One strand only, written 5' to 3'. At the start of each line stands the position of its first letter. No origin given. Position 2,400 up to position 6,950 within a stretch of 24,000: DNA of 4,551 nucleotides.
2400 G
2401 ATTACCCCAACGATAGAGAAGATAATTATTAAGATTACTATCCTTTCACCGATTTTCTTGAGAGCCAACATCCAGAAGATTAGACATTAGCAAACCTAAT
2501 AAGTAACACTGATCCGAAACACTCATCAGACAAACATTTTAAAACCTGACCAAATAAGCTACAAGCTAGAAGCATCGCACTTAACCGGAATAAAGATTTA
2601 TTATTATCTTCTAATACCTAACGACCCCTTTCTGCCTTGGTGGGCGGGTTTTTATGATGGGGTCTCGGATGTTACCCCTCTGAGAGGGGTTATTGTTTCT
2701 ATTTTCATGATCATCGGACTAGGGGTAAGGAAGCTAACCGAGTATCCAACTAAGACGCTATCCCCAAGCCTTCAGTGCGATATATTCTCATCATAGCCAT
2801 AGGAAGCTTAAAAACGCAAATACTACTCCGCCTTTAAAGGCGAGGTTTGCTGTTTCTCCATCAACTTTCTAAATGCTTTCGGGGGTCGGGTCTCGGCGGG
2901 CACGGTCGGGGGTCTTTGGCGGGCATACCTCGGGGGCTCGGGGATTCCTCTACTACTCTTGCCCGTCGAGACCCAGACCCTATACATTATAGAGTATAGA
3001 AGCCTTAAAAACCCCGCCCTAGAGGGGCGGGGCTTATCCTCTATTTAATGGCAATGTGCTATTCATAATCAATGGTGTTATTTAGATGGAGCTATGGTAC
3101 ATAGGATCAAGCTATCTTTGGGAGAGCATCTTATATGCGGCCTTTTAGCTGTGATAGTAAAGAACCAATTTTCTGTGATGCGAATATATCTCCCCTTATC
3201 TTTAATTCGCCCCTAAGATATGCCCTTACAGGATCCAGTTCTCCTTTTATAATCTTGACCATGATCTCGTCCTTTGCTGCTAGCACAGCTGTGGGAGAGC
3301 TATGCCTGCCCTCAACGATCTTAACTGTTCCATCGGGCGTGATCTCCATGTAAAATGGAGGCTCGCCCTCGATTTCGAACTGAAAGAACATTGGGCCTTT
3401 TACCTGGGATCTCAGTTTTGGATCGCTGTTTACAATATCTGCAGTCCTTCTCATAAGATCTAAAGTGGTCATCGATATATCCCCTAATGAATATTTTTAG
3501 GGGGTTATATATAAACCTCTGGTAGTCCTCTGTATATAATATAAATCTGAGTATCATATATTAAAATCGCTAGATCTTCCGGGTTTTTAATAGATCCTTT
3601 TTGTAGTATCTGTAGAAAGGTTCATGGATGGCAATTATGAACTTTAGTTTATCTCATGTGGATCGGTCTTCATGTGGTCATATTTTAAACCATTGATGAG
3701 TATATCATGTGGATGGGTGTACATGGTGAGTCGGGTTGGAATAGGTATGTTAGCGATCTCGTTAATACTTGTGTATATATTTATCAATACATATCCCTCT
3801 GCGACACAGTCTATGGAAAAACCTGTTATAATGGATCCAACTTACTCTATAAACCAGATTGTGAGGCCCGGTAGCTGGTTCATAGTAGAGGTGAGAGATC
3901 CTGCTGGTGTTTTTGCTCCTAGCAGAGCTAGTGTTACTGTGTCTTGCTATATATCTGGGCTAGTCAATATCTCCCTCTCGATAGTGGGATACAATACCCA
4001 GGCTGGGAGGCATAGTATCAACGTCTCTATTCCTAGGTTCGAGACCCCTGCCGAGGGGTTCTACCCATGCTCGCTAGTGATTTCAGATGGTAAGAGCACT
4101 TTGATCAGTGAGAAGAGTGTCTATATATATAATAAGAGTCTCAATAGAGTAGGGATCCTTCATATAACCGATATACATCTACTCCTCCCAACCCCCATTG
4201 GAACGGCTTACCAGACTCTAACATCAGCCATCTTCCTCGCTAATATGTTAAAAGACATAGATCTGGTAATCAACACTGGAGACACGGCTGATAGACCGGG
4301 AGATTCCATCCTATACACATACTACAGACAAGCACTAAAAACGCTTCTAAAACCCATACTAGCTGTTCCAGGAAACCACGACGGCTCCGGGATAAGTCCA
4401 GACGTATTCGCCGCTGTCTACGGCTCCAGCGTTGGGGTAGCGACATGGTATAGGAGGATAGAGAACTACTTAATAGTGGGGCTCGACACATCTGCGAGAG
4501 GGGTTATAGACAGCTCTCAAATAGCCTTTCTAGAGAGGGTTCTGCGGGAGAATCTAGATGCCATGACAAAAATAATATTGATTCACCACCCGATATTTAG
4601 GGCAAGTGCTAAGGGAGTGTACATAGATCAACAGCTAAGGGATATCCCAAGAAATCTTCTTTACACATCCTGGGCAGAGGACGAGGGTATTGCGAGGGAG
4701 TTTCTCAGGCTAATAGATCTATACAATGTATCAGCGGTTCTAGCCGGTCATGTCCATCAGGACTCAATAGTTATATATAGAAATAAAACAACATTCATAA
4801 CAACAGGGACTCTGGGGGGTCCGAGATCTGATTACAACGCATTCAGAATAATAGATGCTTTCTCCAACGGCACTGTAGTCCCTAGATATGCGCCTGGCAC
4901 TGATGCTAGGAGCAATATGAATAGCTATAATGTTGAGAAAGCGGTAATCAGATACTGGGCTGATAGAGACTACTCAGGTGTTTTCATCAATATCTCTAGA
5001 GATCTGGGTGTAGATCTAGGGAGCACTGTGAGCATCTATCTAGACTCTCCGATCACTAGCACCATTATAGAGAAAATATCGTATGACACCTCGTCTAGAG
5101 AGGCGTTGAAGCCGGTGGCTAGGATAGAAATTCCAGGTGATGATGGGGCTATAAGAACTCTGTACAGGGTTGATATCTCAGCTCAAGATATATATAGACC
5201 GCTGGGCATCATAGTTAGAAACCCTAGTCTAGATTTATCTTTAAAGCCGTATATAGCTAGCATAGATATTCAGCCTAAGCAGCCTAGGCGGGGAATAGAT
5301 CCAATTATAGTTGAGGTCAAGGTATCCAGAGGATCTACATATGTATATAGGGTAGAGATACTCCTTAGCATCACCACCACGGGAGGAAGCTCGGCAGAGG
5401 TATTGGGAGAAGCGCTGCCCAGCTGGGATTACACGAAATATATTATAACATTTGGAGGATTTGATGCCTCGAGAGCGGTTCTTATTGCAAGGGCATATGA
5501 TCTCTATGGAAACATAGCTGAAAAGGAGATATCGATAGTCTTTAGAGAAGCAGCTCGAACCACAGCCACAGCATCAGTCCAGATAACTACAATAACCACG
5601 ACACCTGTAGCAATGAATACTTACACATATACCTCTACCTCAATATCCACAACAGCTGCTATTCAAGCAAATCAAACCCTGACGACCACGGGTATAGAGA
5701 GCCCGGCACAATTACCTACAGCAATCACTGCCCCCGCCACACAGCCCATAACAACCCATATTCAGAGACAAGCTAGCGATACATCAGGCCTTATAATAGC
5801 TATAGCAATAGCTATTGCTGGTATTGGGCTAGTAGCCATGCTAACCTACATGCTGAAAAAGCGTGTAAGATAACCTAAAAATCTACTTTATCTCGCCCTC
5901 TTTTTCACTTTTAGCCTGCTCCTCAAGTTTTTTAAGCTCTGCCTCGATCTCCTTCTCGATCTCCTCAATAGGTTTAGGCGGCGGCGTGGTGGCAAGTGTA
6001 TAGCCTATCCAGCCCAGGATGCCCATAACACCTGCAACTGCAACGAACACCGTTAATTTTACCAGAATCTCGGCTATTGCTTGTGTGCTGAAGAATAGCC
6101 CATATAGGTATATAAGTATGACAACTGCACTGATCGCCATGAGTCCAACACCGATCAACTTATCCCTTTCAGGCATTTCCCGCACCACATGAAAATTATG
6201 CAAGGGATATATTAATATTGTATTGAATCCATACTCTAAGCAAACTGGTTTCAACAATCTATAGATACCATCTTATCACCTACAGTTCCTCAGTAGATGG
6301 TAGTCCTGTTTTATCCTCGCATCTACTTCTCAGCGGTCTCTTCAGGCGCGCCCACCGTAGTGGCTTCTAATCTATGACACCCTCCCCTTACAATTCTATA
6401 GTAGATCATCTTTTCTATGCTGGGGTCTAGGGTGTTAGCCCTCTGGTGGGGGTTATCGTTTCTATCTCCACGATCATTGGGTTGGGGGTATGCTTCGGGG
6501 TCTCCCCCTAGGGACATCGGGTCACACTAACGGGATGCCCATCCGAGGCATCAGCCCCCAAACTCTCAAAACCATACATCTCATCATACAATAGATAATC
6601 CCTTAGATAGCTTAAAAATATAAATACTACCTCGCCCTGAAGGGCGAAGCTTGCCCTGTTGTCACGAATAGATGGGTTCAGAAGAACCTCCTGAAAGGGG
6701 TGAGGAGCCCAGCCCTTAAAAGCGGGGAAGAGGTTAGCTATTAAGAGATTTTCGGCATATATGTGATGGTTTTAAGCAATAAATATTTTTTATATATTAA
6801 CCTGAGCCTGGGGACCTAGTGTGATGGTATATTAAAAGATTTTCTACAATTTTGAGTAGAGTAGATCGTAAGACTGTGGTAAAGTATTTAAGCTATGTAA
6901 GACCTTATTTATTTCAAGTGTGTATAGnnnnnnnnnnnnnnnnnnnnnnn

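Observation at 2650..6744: Two ~350-400-bp non-coding elements (E1, E2) built like promoter-equipped solo tnpB 3' modules of a second family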

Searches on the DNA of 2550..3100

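Call 78: search_rna_families(source=window, start=2550, end=3100, threshold=evalue, max_evalue=1)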
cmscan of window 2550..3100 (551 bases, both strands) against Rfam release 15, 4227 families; matches with E-value up to 1: 5.
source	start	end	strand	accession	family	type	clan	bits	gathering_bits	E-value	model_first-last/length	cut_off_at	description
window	2731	2799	-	RF01170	snoU61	Gene; snRNA; snoRNA; CD-box;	CL00067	19.2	55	0.17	1-84/84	no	Small nucleolar RNA U61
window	3006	3068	-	RF00506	Thr_leader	Cis-reg; leader;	-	18.9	55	0.49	1-118/118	no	Threonine operon leader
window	3004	3077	-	RF00513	Trp_leader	Cis-reg; leader;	-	18.8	41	0.35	1-100/100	no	Tryptophan operon leader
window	2878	2984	+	RF01895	mir-193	Gene; miRNA;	-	17.7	55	0.36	1-76/76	no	mir-193 microRNA precursor family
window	2878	2984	-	RF01895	mir-193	Gene; miRNA;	-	16.7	55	0.7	1-76/76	no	mir-193 microRNA precursor family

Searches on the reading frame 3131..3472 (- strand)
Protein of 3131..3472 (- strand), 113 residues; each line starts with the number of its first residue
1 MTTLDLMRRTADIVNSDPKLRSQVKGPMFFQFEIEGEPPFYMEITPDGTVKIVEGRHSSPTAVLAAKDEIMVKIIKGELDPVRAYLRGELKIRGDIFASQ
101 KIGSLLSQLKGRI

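Call 8: search_protein_families(library=pfam, proteins=[window:3131-3472:-], max_evalue=0.01)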
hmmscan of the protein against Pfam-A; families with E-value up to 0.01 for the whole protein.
window:3131-3472:- (113 aa): 1 family
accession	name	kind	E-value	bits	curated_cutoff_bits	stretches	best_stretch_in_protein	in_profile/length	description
PF02036.22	SCP2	-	1.1e-11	45.4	21.3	1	29-106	23-100/101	SCP-2 sterol transfer family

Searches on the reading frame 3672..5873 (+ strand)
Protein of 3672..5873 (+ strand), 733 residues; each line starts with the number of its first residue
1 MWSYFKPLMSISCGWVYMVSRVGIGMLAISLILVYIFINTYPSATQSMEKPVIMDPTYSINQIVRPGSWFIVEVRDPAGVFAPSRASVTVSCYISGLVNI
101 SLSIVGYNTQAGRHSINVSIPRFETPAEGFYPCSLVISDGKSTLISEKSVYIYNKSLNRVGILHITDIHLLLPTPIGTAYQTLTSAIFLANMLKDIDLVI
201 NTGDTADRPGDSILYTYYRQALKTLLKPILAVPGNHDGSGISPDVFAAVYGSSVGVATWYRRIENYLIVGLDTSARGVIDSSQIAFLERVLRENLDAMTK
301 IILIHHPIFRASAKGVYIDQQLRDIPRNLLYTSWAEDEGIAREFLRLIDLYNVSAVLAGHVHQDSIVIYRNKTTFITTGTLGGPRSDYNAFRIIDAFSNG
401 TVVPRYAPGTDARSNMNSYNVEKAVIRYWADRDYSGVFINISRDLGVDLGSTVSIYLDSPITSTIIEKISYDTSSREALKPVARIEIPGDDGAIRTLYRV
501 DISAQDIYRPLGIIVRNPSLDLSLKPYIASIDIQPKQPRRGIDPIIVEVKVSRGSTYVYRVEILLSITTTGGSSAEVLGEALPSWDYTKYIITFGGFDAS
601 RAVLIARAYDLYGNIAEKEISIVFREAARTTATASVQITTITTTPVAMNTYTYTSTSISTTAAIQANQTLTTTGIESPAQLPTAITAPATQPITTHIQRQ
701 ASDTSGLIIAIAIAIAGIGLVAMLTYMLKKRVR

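Call 8: search_protein_families(library=pfam, proteins=[window:3672-5873:+], max_evalue=0.01)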
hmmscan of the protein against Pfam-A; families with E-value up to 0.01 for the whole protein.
window:3672-5873:+ (733 aa): 2 families
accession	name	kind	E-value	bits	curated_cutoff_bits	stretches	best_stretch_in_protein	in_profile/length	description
PF00149.33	Metallophos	-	7.7e-13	49.7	21.5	1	162-363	3-190/191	Calcineurin-like phosphoesterase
PF12850.12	Metallophos_2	-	1.9e-05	25.2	27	1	162-388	3-142/154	Calcineurin-like phosphoesterase superfamily domain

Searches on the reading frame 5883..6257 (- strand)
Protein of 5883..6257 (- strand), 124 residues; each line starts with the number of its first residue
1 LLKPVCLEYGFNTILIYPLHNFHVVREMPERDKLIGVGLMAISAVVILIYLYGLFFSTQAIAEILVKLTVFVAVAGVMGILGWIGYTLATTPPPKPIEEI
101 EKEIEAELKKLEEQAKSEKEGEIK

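Call 8: search_protein_families(library=pfam, proteins=[window:5883-6257:-], max_evalue=0.01)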
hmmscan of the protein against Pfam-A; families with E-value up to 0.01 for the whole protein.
window:5883-6257:- (124 aa): 2 families
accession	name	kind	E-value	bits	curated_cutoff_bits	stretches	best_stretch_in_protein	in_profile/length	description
PF07332.16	Phage_holin_3_6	-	5.6e-06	26.8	28.4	1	27-105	25-113/116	Putative Actinobacterial Holin-X, holin superfamily III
PF04893.22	Yip1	-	0.0035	17.7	28.6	1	14-86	3-76/173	Yip1 domain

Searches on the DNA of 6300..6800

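Call 77: search_rna_families(source=window, start=6300, end=6800, threshold=evalue, max_evalue=1)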
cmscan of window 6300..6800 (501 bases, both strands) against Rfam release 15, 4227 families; matches with E-value up to 1: 2.
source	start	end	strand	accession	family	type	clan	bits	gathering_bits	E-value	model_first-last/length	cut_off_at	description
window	6639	6750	+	RF00062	HgcC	Gene;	-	23.8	50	0.0019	1-130/130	no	HgcC family RNA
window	6629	6651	-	RF02656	sot0042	Gene; sRNA;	-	13.1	88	0.47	152-174/174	no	Sense overlapping transcript RNA 0042 (sot)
